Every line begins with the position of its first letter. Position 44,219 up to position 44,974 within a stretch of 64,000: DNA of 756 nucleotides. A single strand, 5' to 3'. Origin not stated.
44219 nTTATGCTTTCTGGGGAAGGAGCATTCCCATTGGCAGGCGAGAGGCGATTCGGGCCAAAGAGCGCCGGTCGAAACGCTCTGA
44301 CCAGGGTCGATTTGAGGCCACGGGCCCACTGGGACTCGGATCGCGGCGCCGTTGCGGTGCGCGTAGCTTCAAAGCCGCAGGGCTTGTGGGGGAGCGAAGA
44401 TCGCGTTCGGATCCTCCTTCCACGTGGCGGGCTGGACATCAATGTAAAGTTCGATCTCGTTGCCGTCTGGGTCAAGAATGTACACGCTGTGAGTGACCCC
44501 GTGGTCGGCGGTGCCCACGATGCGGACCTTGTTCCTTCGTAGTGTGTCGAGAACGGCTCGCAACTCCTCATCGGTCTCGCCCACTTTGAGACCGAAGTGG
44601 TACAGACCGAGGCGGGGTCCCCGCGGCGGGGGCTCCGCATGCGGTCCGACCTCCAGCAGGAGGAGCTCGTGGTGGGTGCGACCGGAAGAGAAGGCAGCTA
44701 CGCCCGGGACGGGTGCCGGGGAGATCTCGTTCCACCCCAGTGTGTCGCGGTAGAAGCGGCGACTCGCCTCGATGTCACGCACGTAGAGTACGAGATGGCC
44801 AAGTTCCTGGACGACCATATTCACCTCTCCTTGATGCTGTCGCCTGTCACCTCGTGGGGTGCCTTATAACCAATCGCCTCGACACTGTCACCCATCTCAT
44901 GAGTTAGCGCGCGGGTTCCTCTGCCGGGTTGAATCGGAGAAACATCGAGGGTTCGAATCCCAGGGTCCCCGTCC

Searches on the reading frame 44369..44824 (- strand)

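Call 44: search_protein_families(library=pfam, proteins=[window:44369-44824:-], max_evalue=0.001)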
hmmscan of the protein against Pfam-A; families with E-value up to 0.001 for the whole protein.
window:44369-44824:- (151 aa): 5 families
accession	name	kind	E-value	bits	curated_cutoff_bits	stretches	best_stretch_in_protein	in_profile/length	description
PF00903.31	Glyoxalase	-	4.5e-20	72.7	20.6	1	8-126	2-121/121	Glyoxalase/Bleomycin resistance protein/Dioxygenase superfamily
PF22677.2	Ble-like_N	-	4.5e-08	33.2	24.5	1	10-46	4-39/41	Bleomycin resistance protein-like N-terminal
PF18029.7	Glyoxalase_6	-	4.9e-05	24.4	23.6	1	11-126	2-105/106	Glyoxalase-like domain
PF13669.12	Glyoxalase_4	-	0.00051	20.8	27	1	10-103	2-94/109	Glyoxalase/Bleomycin resistance protein/Dioxygenase superfamily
PF12681.13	Glyoxalase_2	-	0.00055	20.3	30.1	0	11-30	4-23/118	Glyoxalase-like domain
